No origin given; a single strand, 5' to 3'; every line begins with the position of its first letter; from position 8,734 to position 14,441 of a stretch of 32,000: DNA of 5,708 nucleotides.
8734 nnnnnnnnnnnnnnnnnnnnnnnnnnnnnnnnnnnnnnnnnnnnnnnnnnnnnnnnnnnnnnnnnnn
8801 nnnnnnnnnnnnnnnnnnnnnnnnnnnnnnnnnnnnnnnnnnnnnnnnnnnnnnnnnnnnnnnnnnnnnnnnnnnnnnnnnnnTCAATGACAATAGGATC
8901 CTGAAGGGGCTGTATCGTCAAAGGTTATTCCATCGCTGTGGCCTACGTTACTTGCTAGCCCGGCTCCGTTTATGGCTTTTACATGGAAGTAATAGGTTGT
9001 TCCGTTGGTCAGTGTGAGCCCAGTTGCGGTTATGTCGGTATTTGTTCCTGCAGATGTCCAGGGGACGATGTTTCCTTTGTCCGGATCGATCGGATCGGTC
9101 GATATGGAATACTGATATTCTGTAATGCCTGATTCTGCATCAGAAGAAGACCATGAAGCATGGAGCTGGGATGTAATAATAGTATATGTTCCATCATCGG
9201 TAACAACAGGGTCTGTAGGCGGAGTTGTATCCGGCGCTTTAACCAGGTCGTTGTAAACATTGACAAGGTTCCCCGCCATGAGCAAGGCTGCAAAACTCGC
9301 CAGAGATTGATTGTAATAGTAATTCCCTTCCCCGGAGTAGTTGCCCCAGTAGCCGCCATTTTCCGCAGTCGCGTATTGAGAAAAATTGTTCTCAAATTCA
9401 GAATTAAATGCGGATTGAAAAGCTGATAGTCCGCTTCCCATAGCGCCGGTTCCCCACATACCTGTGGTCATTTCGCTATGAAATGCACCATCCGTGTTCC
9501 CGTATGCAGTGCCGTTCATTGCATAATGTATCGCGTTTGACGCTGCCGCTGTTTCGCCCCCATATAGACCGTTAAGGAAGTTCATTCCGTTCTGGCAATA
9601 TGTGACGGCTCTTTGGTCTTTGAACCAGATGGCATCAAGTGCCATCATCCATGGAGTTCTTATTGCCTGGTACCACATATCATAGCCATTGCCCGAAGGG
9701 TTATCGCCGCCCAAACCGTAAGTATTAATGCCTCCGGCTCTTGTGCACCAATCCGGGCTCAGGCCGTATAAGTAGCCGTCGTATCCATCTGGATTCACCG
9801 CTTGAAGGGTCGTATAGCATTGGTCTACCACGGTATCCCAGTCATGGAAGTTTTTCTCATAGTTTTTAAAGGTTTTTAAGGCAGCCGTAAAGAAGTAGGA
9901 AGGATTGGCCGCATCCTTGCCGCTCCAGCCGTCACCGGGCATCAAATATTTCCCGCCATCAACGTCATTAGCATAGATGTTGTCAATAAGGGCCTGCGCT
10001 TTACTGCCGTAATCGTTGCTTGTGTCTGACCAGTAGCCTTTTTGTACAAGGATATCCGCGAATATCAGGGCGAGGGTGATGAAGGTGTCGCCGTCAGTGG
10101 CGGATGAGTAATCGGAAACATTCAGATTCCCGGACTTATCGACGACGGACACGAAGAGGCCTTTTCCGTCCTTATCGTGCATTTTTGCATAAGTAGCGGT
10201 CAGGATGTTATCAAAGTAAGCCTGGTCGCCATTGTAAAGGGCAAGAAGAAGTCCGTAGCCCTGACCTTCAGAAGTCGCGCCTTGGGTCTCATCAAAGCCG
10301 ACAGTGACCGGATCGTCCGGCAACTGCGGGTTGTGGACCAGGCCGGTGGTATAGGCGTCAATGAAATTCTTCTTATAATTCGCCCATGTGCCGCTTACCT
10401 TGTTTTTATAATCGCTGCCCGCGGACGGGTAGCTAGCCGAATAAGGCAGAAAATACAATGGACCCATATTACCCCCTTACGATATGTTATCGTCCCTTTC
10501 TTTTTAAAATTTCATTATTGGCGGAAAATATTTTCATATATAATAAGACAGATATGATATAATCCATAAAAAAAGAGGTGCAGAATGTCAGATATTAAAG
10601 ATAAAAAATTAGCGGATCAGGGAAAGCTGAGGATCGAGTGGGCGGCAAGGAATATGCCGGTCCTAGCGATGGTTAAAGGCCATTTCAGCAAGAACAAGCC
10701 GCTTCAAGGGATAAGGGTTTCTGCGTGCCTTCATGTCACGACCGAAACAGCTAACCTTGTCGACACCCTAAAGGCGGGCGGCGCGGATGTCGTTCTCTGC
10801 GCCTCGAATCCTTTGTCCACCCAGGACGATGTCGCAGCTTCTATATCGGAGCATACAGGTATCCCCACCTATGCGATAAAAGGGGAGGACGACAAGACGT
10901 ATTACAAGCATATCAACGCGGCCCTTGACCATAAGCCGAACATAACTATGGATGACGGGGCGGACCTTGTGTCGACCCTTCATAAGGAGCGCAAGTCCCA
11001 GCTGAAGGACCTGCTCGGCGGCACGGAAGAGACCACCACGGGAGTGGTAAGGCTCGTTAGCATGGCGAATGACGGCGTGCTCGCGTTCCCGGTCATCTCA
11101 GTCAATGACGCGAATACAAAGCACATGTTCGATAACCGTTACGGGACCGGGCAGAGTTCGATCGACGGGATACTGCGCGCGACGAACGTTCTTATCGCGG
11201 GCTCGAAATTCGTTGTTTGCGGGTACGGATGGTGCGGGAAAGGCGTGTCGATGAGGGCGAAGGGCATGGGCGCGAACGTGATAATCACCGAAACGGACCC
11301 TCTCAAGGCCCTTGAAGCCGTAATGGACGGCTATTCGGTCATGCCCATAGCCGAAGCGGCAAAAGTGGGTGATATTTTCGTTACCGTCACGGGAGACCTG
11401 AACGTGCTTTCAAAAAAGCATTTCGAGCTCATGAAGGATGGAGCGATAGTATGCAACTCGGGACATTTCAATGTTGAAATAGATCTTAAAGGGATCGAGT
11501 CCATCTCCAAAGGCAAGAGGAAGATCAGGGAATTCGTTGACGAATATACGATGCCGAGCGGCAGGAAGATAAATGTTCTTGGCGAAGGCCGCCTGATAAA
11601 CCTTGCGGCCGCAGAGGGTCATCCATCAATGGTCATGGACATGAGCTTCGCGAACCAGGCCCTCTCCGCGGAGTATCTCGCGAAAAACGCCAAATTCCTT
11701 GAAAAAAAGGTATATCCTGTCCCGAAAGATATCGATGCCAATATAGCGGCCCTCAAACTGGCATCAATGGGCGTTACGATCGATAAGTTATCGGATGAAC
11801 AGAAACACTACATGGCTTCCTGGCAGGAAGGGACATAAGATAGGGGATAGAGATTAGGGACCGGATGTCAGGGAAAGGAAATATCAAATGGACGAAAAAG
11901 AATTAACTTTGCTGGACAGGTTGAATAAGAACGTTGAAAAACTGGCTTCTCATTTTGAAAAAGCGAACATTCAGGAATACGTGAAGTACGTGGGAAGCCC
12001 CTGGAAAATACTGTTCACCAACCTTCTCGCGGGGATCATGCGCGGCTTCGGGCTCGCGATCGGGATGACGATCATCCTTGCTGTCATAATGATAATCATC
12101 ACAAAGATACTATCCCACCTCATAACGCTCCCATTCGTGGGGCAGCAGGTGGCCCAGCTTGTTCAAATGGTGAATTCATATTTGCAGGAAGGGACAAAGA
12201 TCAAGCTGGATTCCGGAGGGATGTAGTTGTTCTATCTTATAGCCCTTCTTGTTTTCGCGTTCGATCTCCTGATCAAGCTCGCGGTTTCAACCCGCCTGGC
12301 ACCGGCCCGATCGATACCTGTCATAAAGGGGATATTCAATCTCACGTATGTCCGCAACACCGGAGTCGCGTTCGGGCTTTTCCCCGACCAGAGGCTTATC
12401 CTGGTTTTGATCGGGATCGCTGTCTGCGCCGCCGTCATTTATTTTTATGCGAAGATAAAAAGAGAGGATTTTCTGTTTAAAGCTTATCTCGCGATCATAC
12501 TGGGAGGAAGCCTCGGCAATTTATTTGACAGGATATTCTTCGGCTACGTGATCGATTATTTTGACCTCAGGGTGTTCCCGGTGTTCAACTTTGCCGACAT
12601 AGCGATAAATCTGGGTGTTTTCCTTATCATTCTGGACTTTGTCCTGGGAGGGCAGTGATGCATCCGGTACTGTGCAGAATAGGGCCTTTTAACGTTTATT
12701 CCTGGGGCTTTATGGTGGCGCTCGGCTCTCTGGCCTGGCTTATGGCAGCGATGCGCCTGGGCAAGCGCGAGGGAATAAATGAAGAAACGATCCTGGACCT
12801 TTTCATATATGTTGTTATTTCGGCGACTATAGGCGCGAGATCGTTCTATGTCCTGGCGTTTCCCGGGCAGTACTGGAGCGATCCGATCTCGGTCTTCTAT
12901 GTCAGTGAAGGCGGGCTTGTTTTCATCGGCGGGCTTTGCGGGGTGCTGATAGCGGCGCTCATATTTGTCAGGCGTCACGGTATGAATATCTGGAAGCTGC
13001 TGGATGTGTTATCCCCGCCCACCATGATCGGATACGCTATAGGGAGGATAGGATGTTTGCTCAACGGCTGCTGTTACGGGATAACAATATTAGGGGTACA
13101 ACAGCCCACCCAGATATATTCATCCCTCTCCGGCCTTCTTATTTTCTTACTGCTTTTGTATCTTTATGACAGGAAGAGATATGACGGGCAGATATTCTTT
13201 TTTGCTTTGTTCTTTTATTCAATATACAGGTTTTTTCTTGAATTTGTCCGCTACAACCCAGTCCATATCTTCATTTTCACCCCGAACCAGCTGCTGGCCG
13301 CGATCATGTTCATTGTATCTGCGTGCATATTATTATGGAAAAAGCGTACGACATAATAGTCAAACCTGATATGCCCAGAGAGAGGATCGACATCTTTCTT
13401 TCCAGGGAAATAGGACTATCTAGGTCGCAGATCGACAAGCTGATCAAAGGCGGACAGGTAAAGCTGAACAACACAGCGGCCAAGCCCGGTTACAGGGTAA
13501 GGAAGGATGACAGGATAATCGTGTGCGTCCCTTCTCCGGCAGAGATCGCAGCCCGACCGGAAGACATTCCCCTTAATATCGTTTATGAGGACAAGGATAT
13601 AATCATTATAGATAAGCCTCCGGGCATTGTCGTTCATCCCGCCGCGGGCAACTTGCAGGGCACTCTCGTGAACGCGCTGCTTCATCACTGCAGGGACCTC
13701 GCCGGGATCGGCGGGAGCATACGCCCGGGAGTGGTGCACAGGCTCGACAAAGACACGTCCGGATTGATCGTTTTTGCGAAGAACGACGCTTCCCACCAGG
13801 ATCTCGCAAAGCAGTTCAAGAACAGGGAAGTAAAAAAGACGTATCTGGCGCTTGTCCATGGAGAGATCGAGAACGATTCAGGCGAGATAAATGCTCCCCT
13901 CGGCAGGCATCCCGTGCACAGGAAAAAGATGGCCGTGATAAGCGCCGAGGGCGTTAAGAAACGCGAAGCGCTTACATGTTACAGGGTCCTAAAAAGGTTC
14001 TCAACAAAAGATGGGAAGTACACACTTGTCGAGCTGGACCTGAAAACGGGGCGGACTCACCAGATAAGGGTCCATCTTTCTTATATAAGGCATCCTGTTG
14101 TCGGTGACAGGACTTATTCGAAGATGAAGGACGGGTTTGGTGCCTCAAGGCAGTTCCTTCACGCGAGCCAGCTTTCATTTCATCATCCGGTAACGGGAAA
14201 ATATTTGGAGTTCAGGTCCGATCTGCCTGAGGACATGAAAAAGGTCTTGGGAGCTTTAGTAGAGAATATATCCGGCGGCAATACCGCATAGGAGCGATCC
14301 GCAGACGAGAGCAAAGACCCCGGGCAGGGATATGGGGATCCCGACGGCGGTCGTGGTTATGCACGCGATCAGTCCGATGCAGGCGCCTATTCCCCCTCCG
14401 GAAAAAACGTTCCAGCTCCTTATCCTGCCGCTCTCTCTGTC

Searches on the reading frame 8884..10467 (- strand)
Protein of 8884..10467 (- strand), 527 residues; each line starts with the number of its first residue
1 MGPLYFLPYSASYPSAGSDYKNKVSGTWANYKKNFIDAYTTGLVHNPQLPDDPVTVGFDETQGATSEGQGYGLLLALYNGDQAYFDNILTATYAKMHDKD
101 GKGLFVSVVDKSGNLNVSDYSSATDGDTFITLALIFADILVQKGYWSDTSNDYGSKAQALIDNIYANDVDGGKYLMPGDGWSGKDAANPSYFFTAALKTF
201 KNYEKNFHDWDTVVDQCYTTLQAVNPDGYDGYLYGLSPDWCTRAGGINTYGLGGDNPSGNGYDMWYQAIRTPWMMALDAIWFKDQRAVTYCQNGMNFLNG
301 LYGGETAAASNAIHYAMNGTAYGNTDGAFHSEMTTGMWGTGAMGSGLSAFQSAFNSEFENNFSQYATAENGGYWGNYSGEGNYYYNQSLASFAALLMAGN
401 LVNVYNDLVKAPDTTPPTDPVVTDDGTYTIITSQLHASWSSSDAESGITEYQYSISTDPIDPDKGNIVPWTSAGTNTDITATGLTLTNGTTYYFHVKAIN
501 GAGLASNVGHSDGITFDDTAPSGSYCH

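Call 13: list_cluster_members(proteins=[P0001, P0003, window:8884-10467:-])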
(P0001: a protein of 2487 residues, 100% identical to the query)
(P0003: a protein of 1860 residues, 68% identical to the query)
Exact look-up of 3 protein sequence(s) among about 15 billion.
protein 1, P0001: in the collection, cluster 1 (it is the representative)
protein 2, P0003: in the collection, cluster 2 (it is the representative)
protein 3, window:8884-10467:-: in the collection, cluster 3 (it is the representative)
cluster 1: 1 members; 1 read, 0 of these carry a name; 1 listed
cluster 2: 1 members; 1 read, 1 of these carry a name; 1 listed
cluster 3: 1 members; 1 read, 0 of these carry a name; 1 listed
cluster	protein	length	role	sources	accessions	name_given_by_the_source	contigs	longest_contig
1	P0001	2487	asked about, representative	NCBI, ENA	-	-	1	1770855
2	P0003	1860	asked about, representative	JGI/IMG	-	endo-1,4-beta-D-glucanase Y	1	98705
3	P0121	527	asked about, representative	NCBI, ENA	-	-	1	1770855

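Call 66: search_protein_families(library=ncbifam, proteins=[window:8884-10467:-], max_evalue=0.001)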
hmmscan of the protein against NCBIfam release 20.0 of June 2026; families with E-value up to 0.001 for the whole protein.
window:8884-10467:- (527 aa): 1 family
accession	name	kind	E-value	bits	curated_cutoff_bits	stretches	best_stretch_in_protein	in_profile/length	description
NF008305.0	PRK11097.1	equivalog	5.1e-17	61.8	299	1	59-242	48-227/378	cellulose synthase complex periplasmic endoglucanase BcsZ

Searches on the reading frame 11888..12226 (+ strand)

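Call 37: search_protein_families(library=pfam, proteins=[window:11888-12226:+], max_evalue=0.001)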
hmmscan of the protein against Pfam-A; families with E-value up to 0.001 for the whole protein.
window:11888-12226:+ (112 aa): 1 family
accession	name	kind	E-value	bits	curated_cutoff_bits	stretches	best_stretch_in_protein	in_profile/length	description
PF18910.5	DUF5665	-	6.8e-16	58.5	27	1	37-96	1-56/56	Domain of unknown function (DUF5665)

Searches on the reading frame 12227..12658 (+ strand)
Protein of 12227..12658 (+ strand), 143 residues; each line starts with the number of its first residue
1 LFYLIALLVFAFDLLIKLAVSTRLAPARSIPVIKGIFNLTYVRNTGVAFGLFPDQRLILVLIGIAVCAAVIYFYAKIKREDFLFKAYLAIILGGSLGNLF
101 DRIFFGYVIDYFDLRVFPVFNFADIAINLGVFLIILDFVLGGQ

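Call 37: search_protein_families(library=pfam, proteins=[window:12227-12658:+], max_evalue=0.001)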
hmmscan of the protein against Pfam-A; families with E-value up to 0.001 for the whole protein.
window:12227-12658:+ (143 aa): 1 family
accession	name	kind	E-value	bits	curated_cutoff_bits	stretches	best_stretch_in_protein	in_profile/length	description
PF01252.23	Peptidase_A8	-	1e-37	129.9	25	1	5-139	1-141/142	Signal peptidase (SPase) II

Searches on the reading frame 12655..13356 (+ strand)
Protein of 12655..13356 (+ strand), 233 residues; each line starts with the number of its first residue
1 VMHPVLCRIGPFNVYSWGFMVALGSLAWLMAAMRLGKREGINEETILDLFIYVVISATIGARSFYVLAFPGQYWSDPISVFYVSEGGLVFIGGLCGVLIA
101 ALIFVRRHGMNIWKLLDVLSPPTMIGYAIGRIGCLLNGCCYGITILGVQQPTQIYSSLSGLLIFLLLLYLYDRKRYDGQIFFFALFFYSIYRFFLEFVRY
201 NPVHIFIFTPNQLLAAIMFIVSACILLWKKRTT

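Call 37: search_protein_families(library=pfam, proteins=[window:12655-13356:+], max_evalue=0.001)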
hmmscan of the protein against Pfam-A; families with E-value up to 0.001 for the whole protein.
window:12655-13356:+ (233 aa): 1 family
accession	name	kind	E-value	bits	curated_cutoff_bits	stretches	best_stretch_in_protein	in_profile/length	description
PF01790.23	LGT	-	1.1e-55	189.1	24.9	1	4-228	1-240/240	Prolipoprotein diacylglyceryl transferase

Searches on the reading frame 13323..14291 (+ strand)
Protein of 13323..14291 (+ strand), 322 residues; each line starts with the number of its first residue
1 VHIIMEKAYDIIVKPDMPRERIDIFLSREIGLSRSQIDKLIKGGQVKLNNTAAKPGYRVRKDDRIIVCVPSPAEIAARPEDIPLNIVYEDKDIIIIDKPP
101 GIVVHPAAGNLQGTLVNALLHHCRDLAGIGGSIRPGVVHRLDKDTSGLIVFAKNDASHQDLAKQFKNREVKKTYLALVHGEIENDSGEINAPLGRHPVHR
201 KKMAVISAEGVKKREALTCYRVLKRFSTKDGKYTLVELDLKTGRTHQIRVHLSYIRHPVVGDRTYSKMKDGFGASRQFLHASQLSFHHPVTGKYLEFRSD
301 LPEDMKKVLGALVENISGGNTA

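Call 37: search_protein_families(library=pfam, proteins=[window:13323-14291:+], max_evalue=0.001)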
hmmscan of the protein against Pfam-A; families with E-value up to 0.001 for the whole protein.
window:13323-14291:+ (322 aa): 2 families
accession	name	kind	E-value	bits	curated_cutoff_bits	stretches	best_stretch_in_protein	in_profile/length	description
PF00849.27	PseudoU_synth_2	-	2.2e-38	132.3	26.8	1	92-253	1-151/152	RNA pseudouridylate synthase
PF01479.30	S4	-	4.4e-11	42.8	22.8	1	20-65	1-48/48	S4 domain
